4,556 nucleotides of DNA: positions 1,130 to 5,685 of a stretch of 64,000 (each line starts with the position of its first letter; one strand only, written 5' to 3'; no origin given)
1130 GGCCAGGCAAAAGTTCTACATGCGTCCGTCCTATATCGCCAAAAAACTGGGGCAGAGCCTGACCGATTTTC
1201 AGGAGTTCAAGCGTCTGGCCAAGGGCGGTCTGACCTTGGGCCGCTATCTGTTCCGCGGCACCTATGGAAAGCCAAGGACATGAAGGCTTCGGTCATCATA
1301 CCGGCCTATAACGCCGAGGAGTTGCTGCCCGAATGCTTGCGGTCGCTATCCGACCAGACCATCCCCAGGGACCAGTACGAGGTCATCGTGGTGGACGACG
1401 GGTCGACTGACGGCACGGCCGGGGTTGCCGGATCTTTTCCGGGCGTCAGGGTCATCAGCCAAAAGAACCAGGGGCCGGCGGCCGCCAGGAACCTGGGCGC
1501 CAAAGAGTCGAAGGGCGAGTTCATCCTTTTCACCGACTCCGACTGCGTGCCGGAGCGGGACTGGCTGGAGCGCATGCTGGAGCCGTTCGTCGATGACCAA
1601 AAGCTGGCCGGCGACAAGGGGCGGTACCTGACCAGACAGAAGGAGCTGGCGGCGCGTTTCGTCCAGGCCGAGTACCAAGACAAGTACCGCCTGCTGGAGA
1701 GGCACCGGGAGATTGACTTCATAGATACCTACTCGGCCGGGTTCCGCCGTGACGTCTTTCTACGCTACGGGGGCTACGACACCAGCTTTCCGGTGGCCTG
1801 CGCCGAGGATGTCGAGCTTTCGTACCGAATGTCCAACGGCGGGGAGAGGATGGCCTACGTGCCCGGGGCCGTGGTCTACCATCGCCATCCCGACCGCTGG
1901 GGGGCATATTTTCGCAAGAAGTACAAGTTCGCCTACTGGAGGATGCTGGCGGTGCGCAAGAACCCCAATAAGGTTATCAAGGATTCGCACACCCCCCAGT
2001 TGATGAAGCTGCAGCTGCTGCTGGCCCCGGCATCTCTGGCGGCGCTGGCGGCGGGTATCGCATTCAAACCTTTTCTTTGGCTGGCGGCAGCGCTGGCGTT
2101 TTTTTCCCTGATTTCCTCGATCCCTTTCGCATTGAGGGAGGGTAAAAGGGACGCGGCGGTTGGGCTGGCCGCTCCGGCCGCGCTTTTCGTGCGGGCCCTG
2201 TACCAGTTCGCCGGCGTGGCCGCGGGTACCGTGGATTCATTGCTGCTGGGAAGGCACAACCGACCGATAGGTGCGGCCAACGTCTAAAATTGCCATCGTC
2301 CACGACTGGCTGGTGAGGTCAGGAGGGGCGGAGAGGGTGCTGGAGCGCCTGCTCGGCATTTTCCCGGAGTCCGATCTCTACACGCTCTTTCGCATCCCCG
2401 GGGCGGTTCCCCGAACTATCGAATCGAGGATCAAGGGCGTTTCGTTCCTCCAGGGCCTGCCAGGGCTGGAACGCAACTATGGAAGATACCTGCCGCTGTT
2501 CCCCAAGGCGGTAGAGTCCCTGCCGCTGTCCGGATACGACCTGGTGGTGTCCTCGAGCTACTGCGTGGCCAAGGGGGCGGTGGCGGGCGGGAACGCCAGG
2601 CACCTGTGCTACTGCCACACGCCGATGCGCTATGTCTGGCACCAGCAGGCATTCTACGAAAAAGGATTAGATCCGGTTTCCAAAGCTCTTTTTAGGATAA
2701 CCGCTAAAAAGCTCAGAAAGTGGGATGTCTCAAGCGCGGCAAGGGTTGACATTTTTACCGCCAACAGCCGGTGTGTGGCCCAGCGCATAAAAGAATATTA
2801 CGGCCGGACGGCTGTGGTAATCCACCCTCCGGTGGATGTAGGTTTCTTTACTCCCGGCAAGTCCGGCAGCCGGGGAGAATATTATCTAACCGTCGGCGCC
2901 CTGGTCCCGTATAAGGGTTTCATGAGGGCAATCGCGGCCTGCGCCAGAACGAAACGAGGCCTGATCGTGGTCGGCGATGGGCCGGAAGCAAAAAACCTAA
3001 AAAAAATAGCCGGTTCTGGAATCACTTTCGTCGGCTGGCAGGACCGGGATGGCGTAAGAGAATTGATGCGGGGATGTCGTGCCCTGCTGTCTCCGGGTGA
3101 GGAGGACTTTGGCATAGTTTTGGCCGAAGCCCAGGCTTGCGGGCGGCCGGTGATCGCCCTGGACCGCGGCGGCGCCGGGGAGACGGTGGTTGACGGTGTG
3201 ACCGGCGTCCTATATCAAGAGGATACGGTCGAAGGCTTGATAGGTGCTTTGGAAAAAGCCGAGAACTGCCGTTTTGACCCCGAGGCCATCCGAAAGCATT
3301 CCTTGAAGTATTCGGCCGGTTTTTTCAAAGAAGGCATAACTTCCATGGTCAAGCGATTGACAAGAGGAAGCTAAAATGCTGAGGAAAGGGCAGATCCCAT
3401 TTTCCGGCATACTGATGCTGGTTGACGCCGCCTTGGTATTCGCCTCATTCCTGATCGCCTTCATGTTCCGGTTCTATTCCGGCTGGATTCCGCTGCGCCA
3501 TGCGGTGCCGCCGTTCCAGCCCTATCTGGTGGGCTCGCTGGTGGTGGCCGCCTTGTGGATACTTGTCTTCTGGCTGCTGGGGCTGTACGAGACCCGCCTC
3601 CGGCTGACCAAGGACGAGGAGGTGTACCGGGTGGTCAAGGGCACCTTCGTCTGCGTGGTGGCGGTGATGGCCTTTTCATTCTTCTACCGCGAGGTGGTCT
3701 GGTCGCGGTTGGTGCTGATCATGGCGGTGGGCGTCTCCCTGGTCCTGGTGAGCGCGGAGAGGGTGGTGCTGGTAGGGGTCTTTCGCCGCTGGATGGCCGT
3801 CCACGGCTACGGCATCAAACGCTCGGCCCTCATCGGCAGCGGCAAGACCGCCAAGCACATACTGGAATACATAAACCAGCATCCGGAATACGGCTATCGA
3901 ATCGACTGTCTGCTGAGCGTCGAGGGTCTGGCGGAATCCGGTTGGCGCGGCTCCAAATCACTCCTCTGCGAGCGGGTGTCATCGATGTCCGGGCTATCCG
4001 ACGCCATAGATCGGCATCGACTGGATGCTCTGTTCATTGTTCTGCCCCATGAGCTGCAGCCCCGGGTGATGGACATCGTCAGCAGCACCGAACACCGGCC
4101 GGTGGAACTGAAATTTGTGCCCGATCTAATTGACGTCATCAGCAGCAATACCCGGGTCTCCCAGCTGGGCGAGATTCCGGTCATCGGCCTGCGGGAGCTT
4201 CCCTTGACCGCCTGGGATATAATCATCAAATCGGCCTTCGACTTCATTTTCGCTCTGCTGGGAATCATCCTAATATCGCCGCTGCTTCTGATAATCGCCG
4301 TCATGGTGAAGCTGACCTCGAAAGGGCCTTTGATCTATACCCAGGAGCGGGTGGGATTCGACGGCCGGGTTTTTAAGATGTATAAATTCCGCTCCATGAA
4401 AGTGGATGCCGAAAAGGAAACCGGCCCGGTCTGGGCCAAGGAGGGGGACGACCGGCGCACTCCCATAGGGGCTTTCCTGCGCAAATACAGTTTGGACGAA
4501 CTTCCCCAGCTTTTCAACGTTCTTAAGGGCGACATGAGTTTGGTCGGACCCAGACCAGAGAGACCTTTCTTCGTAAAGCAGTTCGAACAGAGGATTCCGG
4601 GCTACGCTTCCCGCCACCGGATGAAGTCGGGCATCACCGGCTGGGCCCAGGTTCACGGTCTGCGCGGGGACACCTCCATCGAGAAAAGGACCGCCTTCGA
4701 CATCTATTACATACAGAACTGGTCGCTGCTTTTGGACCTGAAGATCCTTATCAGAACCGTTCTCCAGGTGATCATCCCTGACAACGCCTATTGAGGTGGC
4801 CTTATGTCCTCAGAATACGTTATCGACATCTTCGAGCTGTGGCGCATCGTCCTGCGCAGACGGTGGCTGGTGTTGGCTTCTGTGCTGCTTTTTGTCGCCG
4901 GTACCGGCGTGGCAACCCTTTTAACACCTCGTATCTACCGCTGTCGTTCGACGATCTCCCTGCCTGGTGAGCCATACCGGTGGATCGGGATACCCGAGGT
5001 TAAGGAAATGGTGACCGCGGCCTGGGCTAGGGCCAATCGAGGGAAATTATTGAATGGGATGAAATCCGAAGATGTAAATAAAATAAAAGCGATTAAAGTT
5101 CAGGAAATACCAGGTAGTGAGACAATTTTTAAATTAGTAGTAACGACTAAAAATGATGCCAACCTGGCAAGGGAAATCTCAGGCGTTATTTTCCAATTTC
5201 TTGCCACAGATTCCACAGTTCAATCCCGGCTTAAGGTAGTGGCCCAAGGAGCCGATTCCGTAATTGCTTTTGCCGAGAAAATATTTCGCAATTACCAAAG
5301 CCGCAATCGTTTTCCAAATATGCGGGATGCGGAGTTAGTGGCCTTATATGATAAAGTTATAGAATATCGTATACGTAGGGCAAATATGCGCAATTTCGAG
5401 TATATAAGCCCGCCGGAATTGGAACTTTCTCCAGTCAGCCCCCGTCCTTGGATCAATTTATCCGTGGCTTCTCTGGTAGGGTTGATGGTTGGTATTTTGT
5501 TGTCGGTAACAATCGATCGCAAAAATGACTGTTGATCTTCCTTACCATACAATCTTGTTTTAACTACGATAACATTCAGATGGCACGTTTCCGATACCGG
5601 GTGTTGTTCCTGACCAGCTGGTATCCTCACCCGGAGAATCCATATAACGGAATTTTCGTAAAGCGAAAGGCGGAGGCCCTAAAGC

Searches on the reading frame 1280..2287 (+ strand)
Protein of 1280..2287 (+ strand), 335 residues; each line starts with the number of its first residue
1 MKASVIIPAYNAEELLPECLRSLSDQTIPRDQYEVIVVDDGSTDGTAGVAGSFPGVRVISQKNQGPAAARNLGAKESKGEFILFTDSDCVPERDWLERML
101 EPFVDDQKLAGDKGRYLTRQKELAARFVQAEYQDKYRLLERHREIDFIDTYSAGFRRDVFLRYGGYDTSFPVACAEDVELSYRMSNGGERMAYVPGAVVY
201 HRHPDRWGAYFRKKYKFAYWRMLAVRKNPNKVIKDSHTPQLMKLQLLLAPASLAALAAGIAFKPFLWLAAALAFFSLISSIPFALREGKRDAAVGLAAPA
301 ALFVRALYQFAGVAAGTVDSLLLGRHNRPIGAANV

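Call 4: search_protein_families(library=pfam, proteins=[window:1280-2287:+], max_evalue=0.001)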
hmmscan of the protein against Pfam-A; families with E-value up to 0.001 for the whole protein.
window:1280-2287:+ (335 aa): 5 families
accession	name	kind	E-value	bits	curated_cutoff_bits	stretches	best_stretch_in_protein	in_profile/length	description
PF00535.33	Glycos_transf_2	-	2.2e-38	132.3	23.3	1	4-161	1-165/168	Glycosyl transferase family 2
PF13641.12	Glyco_tranf_2_3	-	6e-22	79.2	27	1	4-214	4-224/230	Glycosyltransferase like family 2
PF10111.15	Glyco_tranf_2_2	-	6.9e-18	65.5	27.3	1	4-101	1-104/276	Glycosyltransferase like family 2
PF13506.12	Glyco_transf_21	-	8e-08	32.4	21.7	1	75-218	27-173/174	Glycosyl transferase family 21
PF13632.12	Glyco_trans_2_3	-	8.1e-08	32.8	27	1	82-274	2-190/198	Glycosyl transferase family group 2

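Call 67: find_encoding_contigs(protein=window:1280-2287:+, flank=10000, max_places=2)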
Protein window:1280-2287:+ (335 aa): 3 contigs read that carry it; 2 places shown.
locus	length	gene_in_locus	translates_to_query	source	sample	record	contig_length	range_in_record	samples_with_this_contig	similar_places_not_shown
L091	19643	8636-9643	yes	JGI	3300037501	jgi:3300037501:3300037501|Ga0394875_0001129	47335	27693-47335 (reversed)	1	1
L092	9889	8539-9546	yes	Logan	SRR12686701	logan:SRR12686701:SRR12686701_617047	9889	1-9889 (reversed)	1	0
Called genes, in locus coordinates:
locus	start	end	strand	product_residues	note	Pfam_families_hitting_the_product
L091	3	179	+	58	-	?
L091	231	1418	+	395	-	PF02706:Wzz, PF13807:GNVR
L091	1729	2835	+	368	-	PF04932:Wzy_C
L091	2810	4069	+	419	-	PF01943:Polysacc_synt, PF13440:Polysacc_synt_3 (weak)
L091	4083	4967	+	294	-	PF13489:Methyltransf_23, PF05219:DREV (weak), PF13847:Methyltransf_31, PF08241:Methyltransf_11, PF08242:Methyltransf_12, PF13649:Methyltransf_25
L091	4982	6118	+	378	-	PF13439:Glyco_transf_4, PF20706:GT4-conflict, PF00534:Glycos_transf_1, PF13692:Glyco_trans_1_4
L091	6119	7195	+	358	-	PF01075:Glyco_transf_9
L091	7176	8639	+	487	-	PF02310:B12-binding, PF04055:Radical_SAM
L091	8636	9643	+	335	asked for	PF00535:Glycos_transf_2, PF10111:Glyco_tranf_2_2, PF13641:Glyco_tranf_2_3, PF13506:Glyco_transf_21 (weak), PF13632:Glyco_trans_2_3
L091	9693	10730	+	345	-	PF13439:Glyco_transf_4, PF00534:Glycos_transf_1, PF13692:Glyco_trans_1_4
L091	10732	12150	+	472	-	PF13727:CoA_binding_3, PF02397:Bac_transf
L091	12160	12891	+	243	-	PF02706:Wzz (weak)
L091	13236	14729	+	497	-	PF13439:Glyco_transf_4, PF13579:Glyco_trans_4_4, PF20706:GT4-conflict, PF00534:Glycos_transf_1, PF13692:Glyco_trans_1_4, PF08241:Methyltransf_11 (weak)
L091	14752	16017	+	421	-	-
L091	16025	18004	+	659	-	PF13522:GATase_6, PF13537:GATase_7, PF00733:Asn_synthase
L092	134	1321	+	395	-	PF02706:Wzz, PF13807:GNVR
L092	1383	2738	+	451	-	PF04932:Wzy_C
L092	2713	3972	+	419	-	PF01943:Polysacc_synt, PF13440:Polysacc_synt_3 (weak)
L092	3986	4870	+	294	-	PF13489:Methyltransf_23, PF05219:DREV (weak), PF13847:Methyltransf_31, PF08241:Methyltransf_11, PF08242:Methyltransf_12, PF13649:Methyltransf_25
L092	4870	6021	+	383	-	PF13439:Glyco_transf_4, PF20706:GT4-conflict, PF00534:Glycos_transf_1, PF13692:Glyco_trans_1_4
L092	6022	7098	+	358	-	PF01075:Glyco_transf_9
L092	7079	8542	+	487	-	PF02310:B12-binding, PF04055:Radical_SAM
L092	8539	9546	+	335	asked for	PF00535:Glycos_transf_2, PF10111:Glyco_tranf_2_2, PF13641:Glyco_tranf_2_3, PF13506:Glyco_transf_21 (weak), PF13632:Glyco_trans_2_3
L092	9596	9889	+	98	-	?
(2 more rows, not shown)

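Call 69: search_protein_families(library=ncbifam, proteins=[L092:1383-2738:+, L092:6022-7098:+, L092:134-1321:+, L092:2713-3972:+], max_evalue=0.01)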
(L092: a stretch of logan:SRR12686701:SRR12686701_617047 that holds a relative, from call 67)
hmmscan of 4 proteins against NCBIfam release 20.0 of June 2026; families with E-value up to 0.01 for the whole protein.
L092:1383-2738:+ (451 aa): 0 families

L092:6022-7098:+ (358 aa): 6 families
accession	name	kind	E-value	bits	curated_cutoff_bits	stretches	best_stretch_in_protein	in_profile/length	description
TIGR02195.1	heptsyl_trn_II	equivalog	2.7e-23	82.6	134.6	2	151-321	144-313/339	lipopolysaccharide heptosyltransferase II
TIGR02201.1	heptsyl_trn_III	equivalog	1.9e-17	63.4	170.2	1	2-318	1-313/344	putative lipopolysaccharide heptosyltransferase III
TIGR02193.1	heptsyl_trn_I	equivalog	4.3e-16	59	185.3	2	221-313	212-303/320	lipopolysaccharide heptosyltransferase I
NF008162.0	PRK10916.1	equivalog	9.3e-15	54.6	569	1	201-304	193-299/348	ADP-heptose--LPS heptosyltransferase RfaF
NF007742.0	PRK10422.1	equivalog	2.3e-13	49.7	467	2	244-296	241-293/352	lipopolysaccharide core heptosyltransferase RfaQ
NF008204.0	PRK10964.1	equivalog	1.3e-05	24.5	437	1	227-297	217-285/322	lipopolysaccharide heptosyltransferase RfaC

L092:134-1321:+ (395 aa): 9 families
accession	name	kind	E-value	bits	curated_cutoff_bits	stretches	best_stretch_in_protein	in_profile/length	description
TIGR03017.1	EpsF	equivalog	1.1e-18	67.2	422.75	2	9-275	6-274/444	chain length determinant protein EpsF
NF007350.0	PRK09841.1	equivalog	1.2e-12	46.8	1248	1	136-379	222-454/726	tyrosine-protein kinase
TIGR03007.1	pepcterm_ChnLen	equivalog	1.1e-10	40.4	278.85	1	288-389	348-453/498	XrtA system polysaccharide chain length determinant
TIGR01006.1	polys_exp_MPA1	subfamily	2.2e-09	37.1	296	1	321-390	146-215/226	CspC family polysaccharide chain length determinant protein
NF008568.0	PRK11519.1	equivalog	2.2e-09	36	1068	1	144-370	228-445/720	tyrosine-protein kinase Wzc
NF007699.1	PRK10381.1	equivalog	4e-08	32.6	300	1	6-57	30-81/368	LPS O-antigen length regulator Wzz(fepE)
TIGR01010.1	BexC_CtrB_KpsE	subfamily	2.8e-07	30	437.5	1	186-362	173-345/362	polysaccharide export inner-membrane protein, BexC/CtrB/KpsE family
TIGR01005.1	eps_transp_fam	subfamily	3.8e-07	28.7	411.7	1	174-392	256-473/754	exopolysaccharide transport protein family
NF052320.1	Cbp1_fam_LP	subfamily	0.009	15.5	90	0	179-281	84-177/286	Cbp1 family collagen-binding glycoprotein adhesin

L092:2713-3972:+ (419 aa): 0 families

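Call 70: find_homologous_proteins(query=L092:1383-2735:+, max_evalue=0.001)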
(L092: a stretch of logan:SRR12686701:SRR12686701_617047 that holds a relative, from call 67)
Query L092:1383-2735:+ (451 aa): 3 proteins with E <= 0.001 among 8000 candidates.
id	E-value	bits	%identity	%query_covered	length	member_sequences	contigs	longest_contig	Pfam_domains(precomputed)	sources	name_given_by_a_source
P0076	1.6e-252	856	100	88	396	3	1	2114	PF04932.21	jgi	jgi:hypothetical protein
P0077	5.5e-124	433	46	95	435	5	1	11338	PF04932.21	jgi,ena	-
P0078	1.0e-120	422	47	86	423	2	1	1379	PF04932.21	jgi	jgi:O-antigen ligase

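Call 72: search_solved_structures(query=L092:1383-2735:+, max_evalue=10)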
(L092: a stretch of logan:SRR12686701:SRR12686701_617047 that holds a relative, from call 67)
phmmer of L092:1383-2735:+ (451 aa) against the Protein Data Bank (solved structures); distinct sequences matched with E-value up to 10: 0.

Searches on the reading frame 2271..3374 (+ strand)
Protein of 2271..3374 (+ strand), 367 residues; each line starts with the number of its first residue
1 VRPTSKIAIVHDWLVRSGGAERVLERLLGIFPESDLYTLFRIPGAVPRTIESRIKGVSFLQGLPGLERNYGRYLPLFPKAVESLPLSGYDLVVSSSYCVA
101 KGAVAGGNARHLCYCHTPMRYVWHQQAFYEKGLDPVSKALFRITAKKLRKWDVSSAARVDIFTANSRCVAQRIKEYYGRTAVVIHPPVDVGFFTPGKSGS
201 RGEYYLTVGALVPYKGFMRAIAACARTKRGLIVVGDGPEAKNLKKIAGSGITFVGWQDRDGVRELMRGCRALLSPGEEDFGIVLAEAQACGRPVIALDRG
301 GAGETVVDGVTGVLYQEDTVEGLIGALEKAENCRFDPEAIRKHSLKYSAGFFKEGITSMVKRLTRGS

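Call 4: search_protein_families(library=pfam, proteins=[window:2271-3374:+], max_evalue=0.001)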
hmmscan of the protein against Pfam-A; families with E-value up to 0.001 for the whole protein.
window:2271-3374:+ (367 aa): 4 families
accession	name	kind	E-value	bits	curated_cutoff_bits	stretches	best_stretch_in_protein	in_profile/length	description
PF00534.26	Glycos_transf_1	-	7.2e-25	87.9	26.4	1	202-342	15-167/172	Glycosyl transferases group 1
PF13692.12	Glyco_trans_1_4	-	5.5e-22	79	27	1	205-329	4-138/142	Glycosyl transferases group 1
PF13439.12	Glyco_transf_4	-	2.2e-10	41.3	28.5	1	18-190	2-168/170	Glycosyltransferase Family 4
PF20706.3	GT4-conflict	-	0.00057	19.4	26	1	205-318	200-332/385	Family 4 Glycosyltransferase in conflict systems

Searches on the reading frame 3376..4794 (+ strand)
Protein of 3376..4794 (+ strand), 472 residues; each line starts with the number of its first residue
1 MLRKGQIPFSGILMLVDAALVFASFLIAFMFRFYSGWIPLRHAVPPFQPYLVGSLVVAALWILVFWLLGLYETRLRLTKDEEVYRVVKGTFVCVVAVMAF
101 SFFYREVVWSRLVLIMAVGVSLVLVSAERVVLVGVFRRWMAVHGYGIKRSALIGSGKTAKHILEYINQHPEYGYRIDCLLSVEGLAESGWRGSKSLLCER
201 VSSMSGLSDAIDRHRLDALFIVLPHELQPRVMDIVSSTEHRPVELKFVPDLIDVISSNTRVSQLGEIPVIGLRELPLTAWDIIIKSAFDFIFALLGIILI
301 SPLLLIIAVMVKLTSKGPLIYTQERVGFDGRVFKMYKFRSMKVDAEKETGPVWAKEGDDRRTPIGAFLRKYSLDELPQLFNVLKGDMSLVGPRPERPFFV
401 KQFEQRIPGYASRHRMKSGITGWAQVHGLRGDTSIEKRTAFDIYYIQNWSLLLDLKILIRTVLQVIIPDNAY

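Call 4: search_protein_families(library=pfam, proteins=[window:3376-4794:+], max_evalue=0.001)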
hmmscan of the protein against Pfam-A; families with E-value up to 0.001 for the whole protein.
window:3376-4794:+ (472 aa): 2 families
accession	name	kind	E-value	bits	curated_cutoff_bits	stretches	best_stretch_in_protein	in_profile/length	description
PF02397.22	Bac_transf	-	1.5e-72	243.4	27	1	285-466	1-178/179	Bacterial sugar transferase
PF13727.12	CoA_binding_3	-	9e-16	58.8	25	1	68-249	3-175/175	CoA-binding domain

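Call 6: search_protein_families(library=ncbifam, proteins=[window:3376-4794:+], max_evalue=0.01)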
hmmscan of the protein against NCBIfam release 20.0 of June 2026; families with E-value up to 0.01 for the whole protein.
window:3376-4794:+ (472 aa): 10 families
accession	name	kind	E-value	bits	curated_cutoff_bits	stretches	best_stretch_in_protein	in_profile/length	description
TIGR03025.1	EPS_sugtrans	subfamily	3.2e-141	471.6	295.55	1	16-472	2-445/445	exopolysaccharide biosynthesis polyprenyl glycosylphosphotransferase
TIGR03023.1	WcaJ_sugtrans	equivalog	1.8e-140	469.2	410.75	1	15-472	1-453/453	undecaprenyl-phosphate glucose phosphotransferase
TIGR03013.1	EpsB_2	subfamily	1e-82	278.6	393.35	1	18-467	4-438/443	TIGR03013 family XrtA/PEP-CTERM system glycosyltransferase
TIGR03022.1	WbaP_sugtrans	subfamily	4.4e-81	273.4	403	1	13-472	1-456/456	undecaprenyl-phosphate galactose phosphotransferase WbaP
NF007518.0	PRK10124.1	equivalog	1.2e-75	255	684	1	106-472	109-464/464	undecaprenyl-phosphate glucose phosphotransferase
NF050817.1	PolSacchBiosHfsE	equivalog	5.7e-56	190.2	750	1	216-462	203-456/467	polysaccharide biosynthesis protein HfsE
NF041877.1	EPS_EpsZ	equivalog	7.3e-48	163.3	800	1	281-467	262-454/459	exopolysaccharide biosynthesis polyisoprenyl-phosphate hexose-1-phosphate transferase EpsZ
NF052601.1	undeca_RfbP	equivalog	8.9e-44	149.6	330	1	283-470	43-240/244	undecaprenyl-phosphate galactose phosphotransferase family protein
NF011751.0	PRK15204.1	equivalog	4.4e-34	117.9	907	1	19-472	28-476/476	undecaprenyl-phosphate galactose phosphotransferase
NF045514.1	glycotran_HepC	equivalog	1.6e-27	96.2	140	1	283-394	115-211/220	heterocyst development glycosyltransferase HepC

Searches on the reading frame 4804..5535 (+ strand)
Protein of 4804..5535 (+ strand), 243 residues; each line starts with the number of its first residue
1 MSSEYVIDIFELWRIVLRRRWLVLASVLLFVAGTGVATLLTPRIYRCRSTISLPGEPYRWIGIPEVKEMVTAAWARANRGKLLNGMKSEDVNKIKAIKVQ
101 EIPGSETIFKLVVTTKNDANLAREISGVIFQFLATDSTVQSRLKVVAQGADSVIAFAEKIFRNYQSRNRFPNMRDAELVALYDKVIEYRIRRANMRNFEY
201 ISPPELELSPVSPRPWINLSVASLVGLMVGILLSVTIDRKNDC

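Call 4: search_protein_families(library=pfam, proteins=[window:4804-5535:+], max_evalue=0.001)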
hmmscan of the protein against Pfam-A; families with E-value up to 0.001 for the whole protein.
window:4804-5535:+ (243 aa): 1 family
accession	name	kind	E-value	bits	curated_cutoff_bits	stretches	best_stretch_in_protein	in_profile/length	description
PF02706.20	Wzz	-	1.2e-06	29.2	25.5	1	7-54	3-50/91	Chain length determinant protein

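Call 6: search_protein_families(library=ncbifam, proteins=[window:4804-5535:+], max_evalue=0.01)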
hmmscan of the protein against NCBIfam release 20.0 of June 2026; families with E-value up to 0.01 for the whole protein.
window:4804-5535:+ (243 aa): 2 families
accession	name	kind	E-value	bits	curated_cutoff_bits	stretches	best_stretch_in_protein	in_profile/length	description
NF007699.1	PRK10381.1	equivalog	0.0021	17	300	0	4-54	24-74/368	LPS O-antigen length regulator Wzz(fepE)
TIGR03007.1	pepcterm_ChnLen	equivalog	0.0024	16.2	278.85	0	9-52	3-46/498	XrtA system polysaccharide chain length determinant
